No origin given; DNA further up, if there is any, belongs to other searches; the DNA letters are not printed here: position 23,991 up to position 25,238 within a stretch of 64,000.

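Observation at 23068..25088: PafB/PafC-like WYL regulator pair translationally coupled to an AddAB-like helicase-nuclease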

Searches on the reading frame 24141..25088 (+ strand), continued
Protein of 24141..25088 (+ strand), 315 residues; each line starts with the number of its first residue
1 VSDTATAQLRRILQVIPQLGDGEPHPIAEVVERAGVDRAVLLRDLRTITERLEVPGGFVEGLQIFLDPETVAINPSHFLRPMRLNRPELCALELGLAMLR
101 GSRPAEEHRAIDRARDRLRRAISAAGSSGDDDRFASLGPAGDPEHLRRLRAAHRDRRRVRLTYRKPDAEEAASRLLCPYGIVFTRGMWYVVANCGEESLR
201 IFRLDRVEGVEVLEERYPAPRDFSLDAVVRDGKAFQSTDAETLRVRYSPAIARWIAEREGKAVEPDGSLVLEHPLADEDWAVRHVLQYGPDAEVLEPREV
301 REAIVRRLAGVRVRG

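Call 36: search_solved_structures(query=window:24141-25085:+, max_evalue=0.001, show_alignments=3)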
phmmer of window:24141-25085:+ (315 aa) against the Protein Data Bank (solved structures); distinct sequences matched with E-value up to 0.001: 9.
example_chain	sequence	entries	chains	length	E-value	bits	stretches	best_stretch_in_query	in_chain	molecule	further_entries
6sj9_A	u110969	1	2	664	5.6e-25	91.5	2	4-303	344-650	Proteasome accessory factor B/C (PafBC)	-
7p5x_AX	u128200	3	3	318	1.1e-11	47.9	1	8-303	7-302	PafC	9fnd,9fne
7p5x_AY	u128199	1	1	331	1.1e-09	41.2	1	137-309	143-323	Transcriptional regulator-like protein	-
9fnd_X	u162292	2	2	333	1.2e-09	41.2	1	137-309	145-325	Transcriptional regulator-like protein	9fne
7u02_B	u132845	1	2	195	8.2e-09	38.4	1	139-309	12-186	WYL domain-containing protein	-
7tzv_A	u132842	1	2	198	8.4e-09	38.4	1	139-309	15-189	WYL domain-containing protein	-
9pfq_Q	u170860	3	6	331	2.3e-08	37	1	139-309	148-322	WYL domain-containing protein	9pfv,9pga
9cu3_B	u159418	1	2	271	2.4e-08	36.9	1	138-309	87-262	WYL domain-containing protein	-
8tp8_A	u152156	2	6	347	2.6e-08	36.8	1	139-309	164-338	DeoR-family transcriptional regulator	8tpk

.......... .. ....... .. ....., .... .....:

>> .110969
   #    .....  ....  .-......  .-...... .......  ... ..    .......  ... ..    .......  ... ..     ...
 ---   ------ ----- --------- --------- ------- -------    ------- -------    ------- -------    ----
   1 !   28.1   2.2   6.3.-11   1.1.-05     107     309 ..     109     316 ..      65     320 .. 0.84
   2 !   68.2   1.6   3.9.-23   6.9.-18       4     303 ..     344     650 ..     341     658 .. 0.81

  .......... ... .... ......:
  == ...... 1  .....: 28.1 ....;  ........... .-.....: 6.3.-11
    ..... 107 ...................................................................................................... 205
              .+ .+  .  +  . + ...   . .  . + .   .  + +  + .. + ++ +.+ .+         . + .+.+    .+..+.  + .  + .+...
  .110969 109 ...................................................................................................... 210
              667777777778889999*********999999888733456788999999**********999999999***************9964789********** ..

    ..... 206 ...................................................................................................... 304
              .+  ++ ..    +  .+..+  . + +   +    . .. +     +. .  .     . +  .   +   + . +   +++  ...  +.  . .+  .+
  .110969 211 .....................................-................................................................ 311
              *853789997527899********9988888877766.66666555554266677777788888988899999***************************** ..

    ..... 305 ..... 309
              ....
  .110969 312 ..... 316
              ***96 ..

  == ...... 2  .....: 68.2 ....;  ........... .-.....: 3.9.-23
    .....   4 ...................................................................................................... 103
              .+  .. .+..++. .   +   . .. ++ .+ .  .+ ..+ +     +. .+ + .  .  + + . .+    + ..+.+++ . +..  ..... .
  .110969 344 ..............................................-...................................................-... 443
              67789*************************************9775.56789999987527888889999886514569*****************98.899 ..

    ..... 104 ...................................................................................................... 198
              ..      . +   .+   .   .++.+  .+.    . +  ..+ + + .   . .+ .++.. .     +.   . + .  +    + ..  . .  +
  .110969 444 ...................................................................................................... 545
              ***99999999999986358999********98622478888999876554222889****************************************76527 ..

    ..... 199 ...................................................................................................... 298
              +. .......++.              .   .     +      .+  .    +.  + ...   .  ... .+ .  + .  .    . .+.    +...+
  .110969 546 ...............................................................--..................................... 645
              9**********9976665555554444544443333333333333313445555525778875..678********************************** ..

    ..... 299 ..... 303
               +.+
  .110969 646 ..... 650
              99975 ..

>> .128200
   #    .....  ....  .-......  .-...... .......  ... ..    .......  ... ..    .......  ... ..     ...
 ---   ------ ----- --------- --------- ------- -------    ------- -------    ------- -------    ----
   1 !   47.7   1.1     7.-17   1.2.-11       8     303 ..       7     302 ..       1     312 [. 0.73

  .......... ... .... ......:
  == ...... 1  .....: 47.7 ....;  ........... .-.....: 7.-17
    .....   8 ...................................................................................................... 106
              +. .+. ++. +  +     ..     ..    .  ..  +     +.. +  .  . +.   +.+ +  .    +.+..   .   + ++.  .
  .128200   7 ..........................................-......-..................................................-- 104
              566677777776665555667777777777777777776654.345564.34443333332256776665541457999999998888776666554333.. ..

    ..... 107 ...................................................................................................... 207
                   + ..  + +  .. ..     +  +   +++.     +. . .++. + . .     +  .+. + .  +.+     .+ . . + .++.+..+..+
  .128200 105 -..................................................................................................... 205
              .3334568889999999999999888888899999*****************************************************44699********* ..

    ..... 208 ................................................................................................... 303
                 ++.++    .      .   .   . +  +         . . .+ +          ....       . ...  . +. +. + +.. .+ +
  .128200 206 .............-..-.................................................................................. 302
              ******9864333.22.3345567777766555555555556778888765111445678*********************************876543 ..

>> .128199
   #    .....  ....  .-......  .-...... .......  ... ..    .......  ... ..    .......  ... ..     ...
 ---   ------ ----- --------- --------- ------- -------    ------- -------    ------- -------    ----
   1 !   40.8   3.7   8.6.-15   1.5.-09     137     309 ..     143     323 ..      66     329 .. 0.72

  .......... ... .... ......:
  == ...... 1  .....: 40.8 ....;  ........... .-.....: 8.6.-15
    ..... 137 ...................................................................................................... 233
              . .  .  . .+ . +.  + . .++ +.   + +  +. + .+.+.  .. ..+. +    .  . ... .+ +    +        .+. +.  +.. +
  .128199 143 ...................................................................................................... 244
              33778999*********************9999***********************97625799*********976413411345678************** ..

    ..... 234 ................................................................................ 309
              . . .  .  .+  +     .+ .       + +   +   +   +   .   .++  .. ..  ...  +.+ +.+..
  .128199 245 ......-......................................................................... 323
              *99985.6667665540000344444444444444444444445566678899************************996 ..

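Call 45: search_protein_families(library=pfam, proteins=[L014:3364-4923:+, L076:7120-8946:+, L035:5176-7209:+, L081:1870-3159:+, L063:6829-7935:+, L083:11030-11413:+, L019:2470-2850:+, L035:7197-8876:+, L021:5649-6953:-], max_evalue=0.001)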
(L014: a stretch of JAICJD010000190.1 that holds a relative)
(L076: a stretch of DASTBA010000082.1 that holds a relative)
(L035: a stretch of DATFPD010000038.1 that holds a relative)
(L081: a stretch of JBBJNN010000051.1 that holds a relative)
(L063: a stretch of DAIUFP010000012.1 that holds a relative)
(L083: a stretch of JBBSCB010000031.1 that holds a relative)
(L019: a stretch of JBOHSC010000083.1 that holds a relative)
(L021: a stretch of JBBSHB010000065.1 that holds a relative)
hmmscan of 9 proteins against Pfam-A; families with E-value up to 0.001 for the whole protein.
L014:3364-4923:+ (519 aa): 5 families
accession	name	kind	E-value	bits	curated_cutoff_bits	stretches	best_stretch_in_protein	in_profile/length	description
PF25390.1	WD40_RLD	-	4.6e-69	233.9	150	3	374-516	200-346/363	RCC1-like domain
PF00415.24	RCC1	-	7.9e-54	180.5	21.7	7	488-517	2-31/50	Regulator of chromosome condensation (RCC1) repeat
PF13540.12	RCC1_2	-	1.1e-48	162.2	22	6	422-449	2-29/30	Regulator of chromosome condensation (RCC1) repeat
PF02369.22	Big_1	-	3.7e-07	30.6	34.9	1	57-117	21-82/93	Bacterial Ig-like domain (group 1)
PF25384.1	Alsin_RLD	-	4.3e-06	26.7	100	0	374-406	280-312/405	Alsin RCC1-like domain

L076:7120-8946:+ (608 aa): 1 family
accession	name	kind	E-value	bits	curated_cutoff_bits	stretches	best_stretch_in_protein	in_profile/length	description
PF11074.14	DUF2779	-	1.8e-19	70.7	23.3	1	363-494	1-126/126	Domain of unknown function(DUF2779)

L035:5176-7209:+ (677 aa): 2 families
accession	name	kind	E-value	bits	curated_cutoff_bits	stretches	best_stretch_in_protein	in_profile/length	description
PF20208.3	ARPP-1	-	2.9e-98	329.3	27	1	11-302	2-297/297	ARG and Rhodanese-Phosphatase-superfamily-associated Protein domain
PF03747.19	ADP_ribosyl_GH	-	4.8e-61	207.4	26.2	1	355-647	1-287/287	ADP-ribosylglycohydrolase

L081:1870-3159:+ (429 aa): 0 families

L063:6829-7935:+ (368 aa): 1 family
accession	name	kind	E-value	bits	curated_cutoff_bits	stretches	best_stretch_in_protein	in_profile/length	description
PF10722.14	YbjN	-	1e-07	32.7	22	1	227-332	4-107/126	Putative bacterial sensory transduction regulator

L083:11030-11413:+ (127 aa): 0 families

L019:2470-2850:+ (126 aa): 1 family
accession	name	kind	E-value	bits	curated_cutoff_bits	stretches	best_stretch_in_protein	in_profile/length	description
PF08308.17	PEGA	-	3.4e-09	36.9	20.8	1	30-73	7-50/71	PEGA domain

L035:7197-8876:+ (559 aa): 5 families
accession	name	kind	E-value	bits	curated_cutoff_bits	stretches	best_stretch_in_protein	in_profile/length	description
PF03747.19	ADP_ribosyl_GH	-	8.7e-71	239.4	26.2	1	208-524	1-287/287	ADP-ribosylglycohydrolase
PF22785.1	Tc-R-P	-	8.5e-16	58.9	27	1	39-142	10-105/106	Polymorphic toxin system, DSP-PTPase phosphatase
PF22784.1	PTP-SAK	-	7.4e-15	55.7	27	1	40-153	19-124/153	Swiss Army Knife protein, DSP-PTPase phosphatase domain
PF22741.1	PTP-NADK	-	1.9e-08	34.3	27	1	48-138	44-129/163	DSP-PTPase phosphatase fused to NAD+ Kinase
PF00782.25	DSPc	-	4.9e-05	23.6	33.5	1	103-152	60-110/133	Dual specificity phosphatase, catalytic domain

L021:5649-6953:- (434 aa): 5 families
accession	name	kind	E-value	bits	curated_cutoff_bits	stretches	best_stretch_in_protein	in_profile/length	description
PF00004.35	AAA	-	5.8e-13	49.9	21.2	1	221-342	1-131/131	ATPase family associated with various cellular activities (AAA)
PF13191.12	AAA_16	-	7.7e-07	30.2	32.6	1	206-268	12-75/167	AAA ATPase domain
PF05673.19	DUF815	-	5.5e-05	22.9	23.8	1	221-355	56-185/249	Protein of unknown function (DUF815)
PF13401.12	AAA_22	-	7.7e-05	23.5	27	1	221-248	8-35/130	AAA domain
PF07728.20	AAA_5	-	0.00012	22.5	22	1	220-287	1-79/139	AAA domain (dynein-related subfamily)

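Call 76: predict_structure(alignment_id=A1)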
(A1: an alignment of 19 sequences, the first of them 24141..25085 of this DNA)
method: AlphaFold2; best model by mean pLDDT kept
length: 315 residues; sequences in the alignment: 19
mean_pLDDT: 69.2   pTM: 0.36
mean pLDDT of the five models: 69.2, 67.9, 67.6, 67.0, 58.1
residues with pLDDT >= 90: 12; 70-90: 162; 50-70: 93; < 50: 48
segments of 3 or more residues with pLDDT < 50: 51-60, 76-83, 128-139, 184-186, 231-239, 312-315
pLDDT, mean of each block of 10 residues (from residue 1): 60 68 78 83 71 42 72 52 56 76 85 84 60 35 75 86 67 80 57 68 73 83 60 43 81 75 89 69 69 84 75 46
secondary structure, 60 per line:
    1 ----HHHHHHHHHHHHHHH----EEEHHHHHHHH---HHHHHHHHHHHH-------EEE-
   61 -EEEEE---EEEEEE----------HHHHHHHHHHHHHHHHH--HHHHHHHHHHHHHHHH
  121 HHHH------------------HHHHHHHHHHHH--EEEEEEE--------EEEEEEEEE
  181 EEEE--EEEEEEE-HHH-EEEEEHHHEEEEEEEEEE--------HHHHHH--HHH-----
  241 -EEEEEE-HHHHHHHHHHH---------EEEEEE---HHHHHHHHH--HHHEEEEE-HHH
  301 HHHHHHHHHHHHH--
elements in order: H5-19 E24-26 H27-34 H38-49 E57-59 E62-66 E70-75 H86-102 H105-124 H143-154 E157-163 E172-184 E187-193 E199-203 E207-216 H225-230 E242-247 H249-259 E269-274 H278-286 E292-296 H298-313

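Call 78: fold_search(model_id=the predicted structure, library=pdb)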
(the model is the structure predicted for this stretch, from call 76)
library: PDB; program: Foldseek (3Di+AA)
matches with E <= 10: 883; with E <= 0.001: 32
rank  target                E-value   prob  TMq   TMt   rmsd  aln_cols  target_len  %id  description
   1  8tp8_B                1.6e-13  1.00  0.40  0.39  16.3       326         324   21  Structure of the C. crescentus WYL-activator, DriD, bound to ssDNA and cognate DNA (released 2023-11-29)
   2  6sj9_A                1.7e-13  1.00  0.35  0.21  10.8       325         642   26  Proteasome accessory factor B/C (PafBC) of Arthrobacter aurescens (released 2019-10-16)
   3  9fnd_Y                2.0e-13  1.00  0.34  0.33  20.7       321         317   21  Transcriptional activator PafBC bound to mycobacterial RNA polymerase (released 2025-02-12)
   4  8tp8_D                2.5e-13  1.00  0.39  0.38  22.9       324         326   22  Structure of the C. crescentus WYL-activator, DriD, bound to ssDNA and cognate DNA (released 2023-11-29)
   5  8tpk_B                3.5e-13  1.00  0.39  0.38  16.2       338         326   20  P6522 crystal form of C. crescentus DriD-ssDNA-DNA complex (released 2023-11-29)
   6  8tp8_A                3.7e-13  1.00  0.40  0.39  23.3       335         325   21  Structure of the C. crescentus WYL-activator, DriD, bound to ssDNA and cognate DNA (released 2023-11-29)
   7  8tpk_A                7.6e-13  1.00  0.40  0.39  23.4       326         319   21  P6522 crystal form of C. crescentus DriD-ssDNA-DNA complex (released 2023-11-29)
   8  6sj9_B                8.1e-13  1.00  0.36  0.22  10.8       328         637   27  Proteasome accessory factor B/C (PafBC) of Arthrobacter aurescens (released 2019-10-16)
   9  9pfv_Q                4.7e-12  1.00  0.40  0.38  17.0       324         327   20  The cryo-EM structure of C. crescentus DriD-ssDNA-RNAP-Sigma73-CCNA_03891/CCNA_01149 promoter transcription activation (released 2026-02-25)
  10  9fnd_X                9.2e-12  1.00  0.33  0.31  26.0       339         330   22  Transcriptional activator PafBC bound to mycobacterial RNA polymerase (released 2025-02-12)
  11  9pfq_Q                9.9e-11  1.00  0.40  0.38  16.6       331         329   20  The cryo-EM structure of C. crescentus DriD-ssDNA-RNAP-Sigma73-bapE promoter transcription activation complex (released 2026-02-25)
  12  7tzv_A                5.2e-10  1.00  0.36  0.52   6.7       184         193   24  Structure of DriD C-domain bound to 9mer ssDNA (released 2022-06-01)
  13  9cu3_B                7.2e-10  1.00  0.39  0.57   5.8       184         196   24  Allosteric mechanism of DriD transcription activator (released 2025-04-23)
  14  9cu3_A                9.5e-10  1.00  0.41  0.58   5.2       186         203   25  Allosteric mechanism of DriD transcription activator (released 2025-04-23)
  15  7tzv_M                1.3e-09  1.00  0.39  0.58   5.6       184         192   23  Structure of DriD C-domain bound to 9mer ssDNA (released 2022-06-01)
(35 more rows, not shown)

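Call 79: search_protein_representatives(protein=window:24141-25085:+)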
Query: 315 residues. Proteins with E-value up to 0.001 (for the whole library): 6943; up to 1e-10: 1432; up to 1e-30: 195. The best 150 are listed.
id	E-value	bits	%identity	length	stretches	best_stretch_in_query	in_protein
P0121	8.2e-102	357.0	73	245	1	82-312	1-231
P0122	2.5e-93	329.2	54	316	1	1-311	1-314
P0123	2.4e-90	319.4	44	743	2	5-310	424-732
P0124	5.1e-88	311.8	43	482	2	5-310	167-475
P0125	9.5e-88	310.9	51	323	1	1-310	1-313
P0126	3.3e-87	309.1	51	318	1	1-311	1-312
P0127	6.9e-87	308.0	42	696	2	3-311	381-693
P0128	1.8e-86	306.6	53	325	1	1-311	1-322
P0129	1.5e-85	303.6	48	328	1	2-311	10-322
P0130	3.8e-85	302.3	51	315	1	4-309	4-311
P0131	5.4e-84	298.5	53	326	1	1-312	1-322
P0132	1.3e-83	297.3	51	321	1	1-308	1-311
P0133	1.4e-83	297.2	47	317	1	4-309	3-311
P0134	1.5e-83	297.1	52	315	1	1-308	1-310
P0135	1.6e-83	297.0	52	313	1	1-314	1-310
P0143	1.5e-75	270.8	39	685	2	5-311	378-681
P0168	2.7e-61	224.0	37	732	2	5-308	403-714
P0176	1.6e-57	211.6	40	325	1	4-315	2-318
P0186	3.3e-54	200.7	38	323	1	1-309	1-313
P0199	2.3e-49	184.8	37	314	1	3-306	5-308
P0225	8.5e-42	160.0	36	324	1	4-308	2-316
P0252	1.1e-37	146.5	34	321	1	3-307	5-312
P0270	5.2e-35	137.7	34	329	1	6-305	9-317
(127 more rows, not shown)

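Call 80: list_cluster_members(proteins=[P0123, P0127, P0143, P0168, P0176, P0186, P0199, P0225, P0252, P0270])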
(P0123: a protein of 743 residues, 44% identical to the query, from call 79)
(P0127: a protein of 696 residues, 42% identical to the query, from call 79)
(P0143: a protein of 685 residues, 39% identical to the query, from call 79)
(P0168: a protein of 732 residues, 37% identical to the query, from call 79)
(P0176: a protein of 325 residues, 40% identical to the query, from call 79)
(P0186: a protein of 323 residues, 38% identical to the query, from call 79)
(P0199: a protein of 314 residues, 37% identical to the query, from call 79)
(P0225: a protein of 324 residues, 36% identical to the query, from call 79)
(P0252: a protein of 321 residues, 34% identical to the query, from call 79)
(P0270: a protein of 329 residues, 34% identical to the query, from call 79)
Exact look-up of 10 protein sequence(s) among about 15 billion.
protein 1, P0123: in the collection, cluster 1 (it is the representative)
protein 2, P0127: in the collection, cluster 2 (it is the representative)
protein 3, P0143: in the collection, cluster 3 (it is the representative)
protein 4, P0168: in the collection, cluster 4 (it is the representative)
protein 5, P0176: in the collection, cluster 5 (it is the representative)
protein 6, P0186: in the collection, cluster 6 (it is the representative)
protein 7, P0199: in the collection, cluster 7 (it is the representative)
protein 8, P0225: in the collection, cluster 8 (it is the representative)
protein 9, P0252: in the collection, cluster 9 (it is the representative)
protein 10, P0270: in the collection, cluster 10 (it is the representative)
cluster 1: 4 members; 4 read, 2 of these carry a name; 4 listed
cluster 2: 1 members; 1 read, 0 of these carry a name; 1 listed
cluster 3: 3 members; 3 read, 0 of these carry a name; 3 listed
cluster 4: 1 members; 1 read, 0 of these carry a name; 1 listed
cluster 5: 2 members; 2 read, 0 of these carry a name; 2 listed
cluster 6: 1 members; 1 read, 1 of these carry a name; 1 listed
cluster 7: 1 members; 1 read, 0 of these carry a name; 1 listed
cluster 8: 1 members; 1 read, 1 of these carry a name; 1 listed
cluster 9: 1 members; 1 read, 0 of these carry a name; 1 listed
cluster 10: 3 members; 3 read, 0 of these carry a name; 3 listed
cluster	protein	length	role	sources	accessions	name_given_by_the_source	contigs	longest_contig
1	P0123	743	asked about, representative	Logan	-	-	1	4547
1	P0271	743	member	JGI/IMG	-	predicted DNA-binding transcriptional regulator YafY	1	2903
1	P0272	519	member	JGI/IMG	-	predicted DNA-binding transcriptional regulator YafY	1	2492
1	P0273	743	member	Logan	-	-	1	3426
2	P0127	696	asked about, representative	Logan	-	-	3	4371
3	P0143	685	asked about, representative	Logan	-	-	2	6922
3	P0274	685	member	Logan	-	-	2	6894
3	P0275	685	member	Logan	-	-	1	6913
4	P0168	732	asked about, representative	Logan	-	-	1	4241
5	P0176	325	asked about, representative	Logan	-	-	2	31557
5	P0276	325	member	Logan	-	-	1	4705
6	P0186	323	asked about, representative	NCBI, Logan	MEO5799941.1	MAG: WYL domain-containing protein [Gemmatimonadales bacterium]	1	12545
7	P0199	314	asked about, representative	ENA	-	-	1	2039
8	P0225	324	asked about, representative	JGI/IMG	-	predicted DNA-binding transcriptional regulator YafY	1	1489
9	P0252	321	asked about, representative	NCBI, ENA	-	-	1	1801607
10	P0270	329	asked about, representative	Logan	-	-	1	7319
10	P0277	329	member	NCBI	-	-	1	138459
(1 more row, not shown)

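Call 81: find_encoding_contigs(protein=P0252, flank=10000, max_places=2)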
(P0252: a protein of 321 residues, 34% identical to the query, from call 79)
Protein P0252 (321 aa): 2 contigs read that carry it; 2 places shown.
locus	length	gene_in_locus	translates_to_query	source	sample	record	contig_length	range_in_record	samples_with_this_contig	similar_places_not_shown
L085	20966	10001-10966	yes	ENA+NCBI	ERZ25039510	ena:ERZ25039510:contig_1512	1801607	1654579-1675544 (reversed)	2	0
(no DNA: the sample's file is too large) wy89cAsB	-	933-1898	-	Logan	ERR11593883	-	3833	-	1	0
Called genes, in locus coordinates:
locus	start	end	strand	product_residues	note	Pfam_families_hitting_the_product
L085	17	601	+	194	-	PF13505:OMP_b-brl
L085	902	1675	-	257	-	PF03544:TonB_C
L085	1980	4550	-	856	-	PF00069:Pkinase, PF07714:PK_Tyr_Ser-Thr, PF07719:TPR_2 (faint)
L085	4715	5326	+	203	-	-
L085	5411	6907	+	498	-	PF00512:HisKA, PF02518:HATPase_c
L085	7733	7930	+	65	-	-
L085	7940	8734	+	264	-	PF04199:Cyclase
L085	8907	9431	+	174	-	-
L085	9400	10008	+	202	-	PF13280:WYL, PF25583:WCX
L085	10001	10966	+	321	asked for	PF19187:HTH_PafC, PF13280:WYL, PF25583:WCX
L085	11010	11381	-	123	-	-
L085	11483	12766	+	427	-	PF00079:Serpin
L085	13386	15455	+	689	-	PF05649:Peptidase_M13_N, PF01431:Peptidase_M13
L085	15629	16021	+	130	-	PF00072:Response_reg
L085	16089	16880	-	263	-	PF14905:OMP_b-brl_3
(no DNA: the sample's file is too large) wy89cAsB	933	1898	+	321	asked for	PF19187:HTH_PafC, PF13280:WYL, PF25583:WCX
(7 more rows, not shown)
